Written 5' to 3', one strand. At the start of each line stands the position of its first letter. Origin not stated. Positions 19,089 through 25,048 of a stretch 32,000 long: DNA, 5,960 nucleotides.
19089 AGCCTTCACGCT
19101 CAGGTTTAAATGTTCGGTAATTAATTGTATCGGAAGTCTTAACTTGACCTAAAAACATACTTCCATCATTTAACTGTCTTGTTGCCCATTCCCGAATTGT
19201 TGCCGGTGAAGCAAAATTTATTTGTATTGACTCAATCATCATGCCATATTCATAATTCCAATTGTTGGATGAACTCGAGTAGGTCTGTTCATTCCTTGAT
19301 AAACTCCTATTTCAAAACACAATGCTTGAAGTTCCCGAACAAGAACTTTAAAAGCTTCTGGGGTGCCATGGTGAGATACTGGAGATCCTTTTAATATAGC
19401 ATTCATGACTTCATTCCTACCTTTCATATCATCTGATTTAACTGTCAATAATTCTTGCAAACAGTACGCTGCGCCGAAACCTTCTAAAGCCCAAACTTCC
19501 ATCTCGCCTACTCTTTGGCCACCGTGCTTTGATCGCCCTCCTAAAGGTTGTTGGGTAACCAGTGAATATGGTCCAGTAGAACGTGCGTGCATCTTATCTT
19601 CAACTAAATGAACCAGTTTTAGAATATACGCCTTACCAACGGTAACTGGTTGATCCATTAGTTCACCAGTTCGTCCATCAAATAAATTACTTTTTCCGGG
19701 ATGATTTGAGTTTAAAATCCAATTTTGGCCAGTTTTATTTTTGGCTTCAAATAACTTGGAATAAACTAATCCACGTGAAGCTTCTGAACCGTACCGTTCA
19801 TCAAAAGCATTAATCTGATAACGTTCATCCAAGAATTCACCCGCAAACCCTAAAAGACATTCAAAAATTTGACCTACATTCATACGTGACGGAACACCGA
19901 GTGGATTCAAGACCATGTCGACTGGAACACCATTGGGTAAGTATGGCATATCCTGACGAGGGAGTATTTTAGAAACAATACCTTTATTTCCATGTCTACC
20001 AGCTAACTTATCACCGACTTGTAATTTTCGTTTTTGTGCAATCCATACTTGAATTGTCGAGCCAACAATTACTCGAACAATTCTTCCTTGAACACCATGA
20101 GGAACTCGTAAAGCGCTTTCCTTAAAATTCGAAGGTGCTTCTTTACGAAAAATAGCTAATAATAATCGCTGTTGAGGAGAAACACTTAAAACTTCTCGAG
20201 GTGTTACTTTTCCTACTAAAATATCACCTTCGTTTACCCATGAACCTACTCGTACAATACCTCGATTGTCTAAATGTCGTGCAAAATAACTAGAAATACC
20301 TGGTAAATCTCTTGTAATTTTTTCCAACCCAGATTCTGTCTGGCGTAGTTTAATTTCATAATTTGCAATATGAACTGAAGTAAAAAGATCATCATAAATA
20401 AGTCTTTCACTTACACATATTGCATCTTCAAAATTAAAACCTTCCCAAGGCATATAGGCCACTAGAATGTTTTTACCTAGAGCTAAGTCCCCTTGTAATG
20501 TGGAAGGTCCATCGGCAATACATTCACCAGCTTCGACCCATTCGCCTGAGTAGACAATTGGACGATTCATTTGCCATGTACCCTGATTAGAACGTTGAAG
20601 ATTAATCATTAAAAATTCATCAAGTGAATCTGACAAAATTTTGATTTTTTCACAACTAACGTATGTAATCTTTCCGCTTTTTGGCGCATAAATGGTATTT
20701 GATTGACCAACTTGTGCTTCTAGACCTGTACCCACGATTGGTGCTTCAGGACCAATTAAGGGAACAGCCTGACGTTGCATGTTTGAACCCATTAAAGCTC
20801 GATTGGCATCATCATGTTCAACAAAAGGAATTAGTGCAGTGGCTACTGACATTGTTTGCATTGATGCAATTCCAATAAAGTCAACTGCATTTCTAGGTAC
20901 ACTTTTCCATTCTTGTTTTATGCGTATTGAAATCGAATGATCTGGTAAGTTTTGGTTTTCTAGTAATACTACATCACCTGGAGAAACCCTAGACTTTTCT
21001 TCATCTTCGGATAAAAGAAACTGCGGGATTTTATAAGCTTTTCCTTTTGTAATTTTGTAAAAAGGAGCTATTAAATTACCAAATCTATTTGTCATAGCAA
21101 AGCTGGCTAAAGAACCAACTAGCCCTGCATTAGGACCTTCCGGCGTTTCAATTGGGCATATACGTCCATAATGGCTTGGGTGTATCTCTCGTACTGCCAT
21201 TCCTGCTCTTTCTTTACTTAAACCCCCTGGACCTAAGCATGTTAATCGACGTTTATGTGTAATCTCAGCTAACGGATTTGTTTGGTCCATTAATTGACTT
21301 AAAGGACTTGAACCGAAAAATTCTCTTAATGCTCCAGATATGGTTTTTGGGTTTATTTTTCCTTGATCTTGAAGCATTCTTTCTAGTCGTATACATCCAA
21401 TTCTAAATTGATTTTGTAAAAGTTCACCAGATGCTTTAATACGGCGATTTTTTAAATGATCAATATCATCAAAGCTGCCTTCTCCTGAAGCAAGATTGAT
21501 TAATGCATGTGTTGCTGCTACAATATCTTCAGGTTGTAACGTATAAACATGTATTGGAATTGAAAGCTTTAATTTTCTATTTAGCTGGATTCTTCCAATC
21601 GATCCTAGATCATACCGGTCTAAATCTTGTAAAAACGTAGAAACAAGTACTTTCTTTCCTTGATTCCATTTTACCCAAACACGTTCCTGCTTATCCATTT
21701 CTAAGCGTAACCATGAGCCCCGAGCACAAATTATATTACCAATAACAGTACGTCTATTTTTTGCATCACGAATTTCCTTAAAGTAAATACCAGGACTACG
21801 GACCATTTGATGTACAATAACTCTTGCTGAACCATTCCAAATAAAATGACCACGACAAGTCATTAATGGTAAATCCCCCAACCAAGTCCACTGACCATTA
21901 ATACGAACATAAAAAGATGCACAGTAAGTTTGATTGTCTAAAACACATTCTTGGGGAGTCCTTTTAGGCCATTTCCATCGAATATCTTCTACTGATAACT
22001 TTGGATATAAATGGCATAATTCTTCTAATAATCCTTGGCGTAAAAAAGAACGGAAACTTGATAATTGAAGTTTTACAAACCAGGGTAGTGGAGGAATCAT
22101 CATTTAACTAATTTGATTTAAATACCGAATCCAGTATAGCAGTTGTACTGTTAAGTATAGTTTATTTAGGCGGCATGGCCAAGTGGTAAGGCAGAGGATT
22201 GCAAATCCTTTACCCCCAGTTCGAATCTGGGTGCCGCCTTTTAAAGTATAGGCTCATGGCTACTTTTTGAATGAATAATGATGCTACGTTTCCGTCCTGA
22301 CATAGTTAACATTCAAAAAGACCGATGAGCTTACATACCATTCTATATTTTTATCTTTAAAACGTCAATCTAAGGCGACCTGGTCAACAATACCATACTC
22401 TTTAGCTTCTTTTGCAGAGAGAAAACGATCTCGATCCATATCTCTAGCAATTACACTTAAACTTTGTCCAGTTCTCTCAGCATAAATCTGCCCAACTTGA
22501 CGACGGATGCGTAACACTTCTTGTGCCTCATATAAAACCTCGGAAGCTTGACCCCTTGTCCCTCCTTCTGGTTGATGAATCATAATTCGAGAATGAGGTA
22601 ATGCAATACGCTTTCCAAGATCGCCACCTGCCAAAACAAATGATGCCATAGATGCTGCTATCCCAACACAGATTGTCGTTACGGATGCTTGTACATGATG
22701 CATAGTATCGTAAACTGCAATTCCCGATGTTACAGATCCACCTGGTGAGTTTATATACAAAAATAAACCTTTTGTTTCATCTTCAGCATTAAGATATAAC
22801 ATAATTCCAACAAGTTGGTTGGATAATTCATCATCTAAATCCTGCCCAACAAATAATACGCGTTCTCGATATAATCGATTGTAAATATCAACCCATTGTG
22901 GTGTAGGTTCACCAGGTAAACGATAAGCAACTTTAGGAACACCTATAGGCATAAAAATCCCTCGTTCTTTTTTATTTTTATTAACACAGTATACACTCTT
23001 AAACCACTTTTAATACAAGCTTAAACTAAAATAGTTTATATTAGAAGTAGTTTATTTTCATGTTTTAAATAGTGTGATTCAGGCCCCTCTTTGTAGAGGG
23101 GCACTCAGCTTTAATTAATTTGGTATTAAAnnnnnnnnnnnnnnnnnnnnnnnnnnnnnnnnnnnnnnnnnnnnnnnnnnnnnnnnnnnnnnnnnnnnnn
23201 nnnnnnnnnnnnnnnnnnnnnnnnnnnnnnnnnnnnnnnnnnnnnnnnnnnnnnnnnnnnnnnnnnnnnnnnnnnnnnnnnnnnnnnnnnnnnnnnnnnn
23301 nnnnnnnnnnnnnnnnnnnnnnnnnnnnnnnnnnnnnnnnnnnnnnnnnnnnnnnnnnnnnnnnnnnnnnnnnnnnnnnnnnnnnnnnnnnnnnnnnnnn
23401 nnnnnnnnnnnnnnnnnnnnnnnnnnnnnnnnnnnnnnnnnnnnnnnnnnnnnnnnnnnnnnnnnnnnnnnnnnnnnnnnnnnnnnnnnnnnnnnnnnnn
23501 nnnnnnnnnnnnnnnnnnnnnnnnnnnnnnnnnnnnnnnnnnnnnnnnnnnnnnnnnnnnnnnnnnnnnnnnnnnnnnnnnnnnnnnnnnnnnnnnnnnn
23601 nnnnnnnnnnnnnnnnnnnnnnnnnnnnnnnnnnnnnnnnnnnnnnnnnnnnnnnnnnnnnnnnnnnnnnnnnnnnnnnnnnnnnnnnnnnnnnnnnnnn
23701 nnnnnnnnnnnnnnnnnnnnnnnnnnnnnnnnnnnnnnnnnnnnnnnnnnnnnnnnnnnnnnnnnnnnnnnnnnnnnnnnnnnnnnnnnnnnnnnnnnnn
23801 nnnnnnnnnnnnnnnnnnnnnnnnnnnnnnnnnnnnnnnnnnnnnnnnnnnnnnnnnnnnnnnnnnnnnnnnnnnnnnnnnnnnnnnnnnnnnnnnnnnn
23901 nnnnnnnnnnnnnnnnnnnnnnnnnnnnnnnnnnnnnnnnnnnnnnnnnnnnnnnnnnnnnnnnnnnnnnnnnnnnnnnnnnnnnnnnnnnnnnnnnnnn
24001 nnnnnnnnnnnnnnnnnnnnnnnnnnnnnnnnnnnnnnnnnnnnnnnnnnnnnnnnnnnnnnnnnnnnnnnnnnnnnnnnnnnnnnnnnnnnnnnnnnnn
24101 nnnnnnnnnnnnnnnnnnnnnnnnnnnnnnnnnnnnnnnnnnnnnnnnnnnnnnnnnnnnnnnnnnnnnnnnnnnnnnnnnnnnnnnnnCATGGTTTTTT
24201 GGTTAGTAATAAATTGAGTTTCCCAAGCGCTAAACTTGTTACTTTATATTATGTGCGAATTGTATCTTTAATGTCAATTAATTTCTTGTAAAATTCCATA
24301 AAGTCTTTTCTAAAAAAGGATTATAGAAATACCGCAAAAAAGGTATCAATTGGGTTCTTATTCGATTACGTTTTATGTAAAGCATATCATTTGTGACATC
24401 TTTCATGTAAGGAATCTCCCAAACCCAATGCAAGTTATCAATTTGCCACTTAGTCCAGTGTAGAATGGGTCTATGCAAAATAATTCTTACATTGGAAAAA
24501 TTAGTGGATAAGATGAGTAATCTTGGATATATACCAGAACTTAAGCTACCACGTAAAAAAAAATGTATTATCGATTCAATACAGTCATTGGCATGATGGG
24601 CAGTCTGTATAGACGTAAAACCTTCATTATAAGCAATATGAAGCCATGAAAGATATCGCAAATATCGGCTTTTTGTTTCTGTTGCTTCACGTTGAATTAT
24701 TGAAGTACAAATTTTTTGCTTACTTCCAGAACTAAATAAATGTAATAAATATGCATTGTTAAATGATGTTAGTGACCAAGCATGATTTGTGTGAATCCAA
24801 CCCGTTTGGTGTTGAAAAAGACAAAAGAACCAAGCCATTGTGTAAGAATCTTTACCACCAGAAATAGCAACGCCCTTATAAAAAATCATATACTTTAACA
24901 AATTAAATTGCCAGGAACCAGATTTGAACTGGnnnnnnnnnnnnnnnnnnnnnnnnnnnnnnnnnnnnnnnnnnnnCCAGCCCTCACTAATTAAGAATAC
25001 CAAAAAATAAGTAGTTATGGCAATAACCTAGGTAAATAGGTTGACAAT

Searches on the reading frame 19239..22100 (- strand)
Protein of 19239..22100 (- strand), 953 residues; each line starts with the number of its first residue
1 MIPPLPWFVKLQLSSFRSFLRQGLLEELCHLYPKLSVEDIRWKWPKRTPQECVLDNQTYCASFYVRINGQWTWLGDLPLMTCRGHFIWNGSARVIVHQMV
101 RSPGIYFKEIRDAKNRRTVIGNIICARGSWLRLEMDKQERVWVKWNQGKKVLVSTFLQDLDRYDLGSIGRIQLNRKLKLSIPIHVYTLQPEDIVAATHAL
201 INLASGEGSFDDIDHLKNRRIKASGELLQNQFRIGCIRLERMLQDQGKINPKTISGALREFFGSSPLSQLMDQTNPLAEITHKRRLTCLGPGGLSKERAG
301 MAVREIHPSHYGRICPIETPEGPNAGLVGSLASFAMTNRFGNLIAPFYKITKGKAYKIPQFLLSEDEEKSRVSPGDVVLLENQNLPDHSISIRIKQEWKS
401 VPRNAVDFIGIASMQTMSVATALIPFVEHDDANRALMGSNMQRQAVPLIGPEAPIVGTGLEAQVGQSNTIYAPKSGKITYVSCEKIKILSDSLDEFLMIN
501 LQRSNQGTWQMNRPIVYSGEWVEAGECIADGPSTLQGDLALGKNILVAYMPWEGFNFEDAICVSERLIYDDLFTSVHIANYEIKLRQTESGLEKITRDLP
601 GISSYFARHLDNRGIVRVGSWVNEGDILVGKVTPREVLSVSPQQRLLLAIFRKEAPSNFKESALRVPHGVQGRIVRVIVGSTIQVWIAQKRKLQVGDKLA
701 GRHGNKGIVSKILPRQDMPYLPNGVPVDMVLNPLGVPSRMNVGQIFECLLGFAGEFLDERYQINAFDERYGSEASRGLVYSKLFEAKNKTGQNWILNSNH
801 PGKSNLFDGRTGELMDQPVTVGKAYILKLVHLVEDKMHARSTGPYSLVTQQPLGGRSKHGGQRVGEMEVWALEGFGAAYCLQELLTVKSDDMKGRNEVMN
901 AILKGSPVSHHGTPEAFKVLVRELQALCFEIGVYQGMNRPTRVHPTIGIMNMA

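Call 29: find_homologous_proteins(query=window:19239-22100:-, max_evalue=1e-50)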
Query window:19239-22100:- (953 aa): 8000 proteins with E <= 1e-50 among 8000 candidates; the best 120 are listed.
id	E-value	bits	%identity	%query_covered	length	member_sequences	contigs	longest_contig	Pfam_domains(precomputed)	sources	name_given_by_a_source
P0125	0.0e+0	2038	91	100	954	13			PF04565.22,PF04561.20,PF04560.26,PF10385.15,PF00562.34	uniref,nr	uniref:DNA-directed RNA polymerase subunit beta n=2 Tax=Picocystis salinarum TaxID=88271 RepID=A0A08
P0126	0.0e+0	1182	60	83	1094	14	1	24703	PF04565.22,PF04561.20,PF04560.26,PF10385.15,PF04563.21,PF00562.34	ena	-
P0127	0.0e+0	1178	60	83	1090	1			PF04565.22,PF04561.20,PF04560.26,PF10385.15,PF04563.21,PF00562.34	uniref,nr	uniref:DNA-directed RNA polymerase subunit beta n=1 Tax=Nephroselmis pyriformis TaxID=156128 RepID=A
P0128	0.0e+0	1175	59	84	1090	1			PF04565.22,PF04561.20,PF04560.26,PF10385.15,PF04563.21,PF00562.34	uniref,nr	uniref:DNA-directed RNA polymerase subunit beta n=1 Tax=Nephroselmis astigmatica TaxID=259378 RepID=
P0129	0.0e+0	1173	60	83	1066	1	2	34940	PF04565.22,PF04561.20,PF04560.26,PF04563.21,PF00562.34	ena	-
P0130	0.0e+0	1158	58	83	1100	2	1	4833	PF04565.22,PF04561.20,PF04560.26,PF10385.15,PF04563.21,PF00562.34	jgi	jgi:DNA-directed RNA polymerase subunit beta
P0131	0.0e+0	1158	59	83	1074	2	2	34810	PF04565.22,PF04561.20,PF04560.26,PF04563.21,PF00562.34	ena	-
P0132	0.0e+0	1157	57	84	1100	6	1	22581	PF04565.22,PF04561.20,PF04560.26,PF04563.21,PF00562.34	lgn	-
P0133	0.0e+0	1151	58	83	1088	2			PF04565.22,PF04561.20,PF04560.26,PF10385.15,PF04563.21,PF00562.34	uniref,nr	uniref:DNA-directed RNA polymerase subunit beta n=1 Tax=Chlorokybus atmophyticus TaxID=3144 RepID=RP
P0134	0.0e+0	1150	-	-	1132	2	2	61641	PF04565.22,PF04561.20,PF04560.26,PF10385.15,PF04563.21,PF00562.34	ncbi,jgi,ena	-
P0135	0.0e+0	1147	-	-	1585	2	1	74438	PF04565.22,PF04561.20,PF04560.26,PF04563.21,PF00562.34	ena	-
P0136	0.0e+0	1146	52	98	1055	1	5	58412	PF04565.22,PF04561.20,PF04560.26,PF10385.15,PF04563.21,PF00562.34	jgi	jgi:DNA-directed RNA polymerase subunit beta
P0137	0.0e+0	1144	-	-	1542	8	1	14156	PF04565.22,PF04561.20,PF04560.26,PF10385.15,PF04563.21,PF00562.34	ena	-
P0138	0.0e+0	1143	-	-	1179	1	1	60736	PF04565.22,PF04561.20,PF04560.26,PF10385.15,PF04563.21,PF00562.34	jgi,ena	-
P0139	0.0e+0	1141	54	92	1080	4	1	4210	PF04565.22,PF04561.20,PF04560.26,PF10385.15,PF04563.21,PF00562.34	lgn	-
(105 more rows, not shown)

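Call 74: find_encoding_contigs(protein=P0135, flank=10000, max_places=2)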
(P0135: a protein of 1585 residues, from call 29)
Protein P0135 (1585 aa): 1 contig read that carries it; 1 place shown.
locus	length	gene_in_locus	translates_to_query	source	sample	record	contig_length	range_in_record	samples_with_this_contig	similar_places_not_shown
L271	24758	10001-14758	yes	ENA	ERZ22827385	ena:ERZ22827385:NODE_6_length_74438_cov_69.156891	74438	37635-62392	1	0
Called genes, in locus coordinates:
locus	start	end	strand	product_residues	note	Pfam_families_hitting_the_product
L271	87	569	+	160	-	PF00032:Cytochrom_B_C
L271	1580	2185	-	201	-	PF00574:CLP_protease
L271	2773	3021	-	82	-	PF00737:PsbH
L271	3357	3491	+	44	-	PF02468:PsbN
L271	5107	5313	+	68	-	-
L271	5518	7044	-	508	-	PF00421:PSII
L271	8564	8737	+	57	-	-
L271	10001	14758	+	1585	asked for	PF04563:RNA_pol_Rpb2_1, PF04561:RNA_pol_Rpb2_2, PF04565:RNA_pol_Rpb2_3, PF00562:RNA_pol_Rpb2_6, PF04560:RNA_pol_Rpb2_7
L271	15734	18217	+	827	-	PF04997:RNA_pol_Rpb1_1, PF00623:RNA_pol_Rpb1_2, PF04983:RNA_pol_Rpb1_3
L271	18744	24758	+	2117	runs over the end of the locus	PF05000:RNA_pol_Rpb1_4, PF04998:RNA_pol_Rpb1_5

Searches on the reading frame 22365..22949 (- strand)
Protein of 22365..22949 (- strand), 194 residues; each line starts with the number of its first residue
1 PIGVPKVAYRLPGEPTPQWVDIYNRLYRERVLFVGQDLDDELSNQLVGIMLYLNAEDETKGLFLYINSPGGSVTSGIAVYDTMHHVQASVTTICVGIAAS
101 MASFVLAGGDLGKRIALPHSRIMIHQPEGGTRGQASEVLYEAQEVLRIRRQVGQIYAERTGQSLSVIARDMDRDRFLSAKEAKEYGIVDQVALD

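Call 28: search_protein_families(library=ncbifam, proteins=[window:22365-22949:-], max_evalue=0.00001)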
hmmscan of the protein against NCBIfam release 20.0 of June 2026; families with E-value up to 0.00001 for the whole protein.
window:22365-22949:- (194 aa): 10 families
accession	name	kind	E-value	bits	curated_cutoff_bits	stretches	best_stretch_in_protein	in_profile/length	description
NF001368.0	PRK00277.1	subfamily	5.8e-77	258.1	249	1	18-192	21-195/203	ATP-dependent Clp protease proteolytic subunit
TIGR00493.1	clpP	equivalog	3.2e-71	239.1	308.6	1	20-191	18-189/192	ATP-dependent Clp endopeptidase proteolytic subunit ClpP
NF009203.0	PRK12551.1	equivalog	6.1e-64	215.3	359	1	20-191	16-187/196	ATP-dependent Clp protease proteolytic subunit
NF009205.0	PRK12553.1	subfamily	9.4e-64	214.9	228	1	20-191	28-201/211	ATP-dependent Clp protease proteolytic subunit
NF011091.0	PRK14514.1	equivalog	3.3e-57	193.6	361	1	20-191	45-216/221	ATP-dependent Clp endopeptidase proteolytic subunit ClpP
NF011090.0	PRK14513.1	equivalog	4.5e-55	186.6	347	1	20-191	18-189/201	ATP-dependent Clp protease proteolytic subunit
NF009204.0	PRK12552.1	equivalog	1.5e-42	145.5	263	1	21-191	22-211/225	ATP-dependent Clp protease proteolytic subunit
NF011089.0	PRK14512.1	equivalog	1.3e-39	136.1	251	1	26-192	25-191/200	ATP-dependent Clp protease proteolytic subunit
NF045540.1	scaf_prot_MCP1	exception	3.1e-30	105.5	475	1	53-192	24-161/652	ClpP-like prohead protease/major capsid protein fusion protein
NF045542.1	Clp_rel_HeadMat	equivalog_domain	1.6e-29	103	120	1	55-191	29-165/165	head maturation protease, ClpP-related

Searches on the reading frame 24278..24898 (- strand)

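Call 28: search_protein_families(library=ncbifam, proteins=[window:24278-24898:-], max_evalue=0.00001)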
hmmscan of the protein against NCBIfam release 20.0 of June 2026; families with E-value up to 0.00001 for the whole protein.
window:24278-24898:- (206 aa): 1 family
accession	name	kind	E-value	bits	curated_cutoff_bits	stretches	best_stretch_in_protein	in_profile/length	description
TIGR02432.1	lysidine_TilS_N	equivalog_domain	4.9e-28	98.3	93.6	1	10-186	4-189/189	tRNA lysidine(34) synthetase TilS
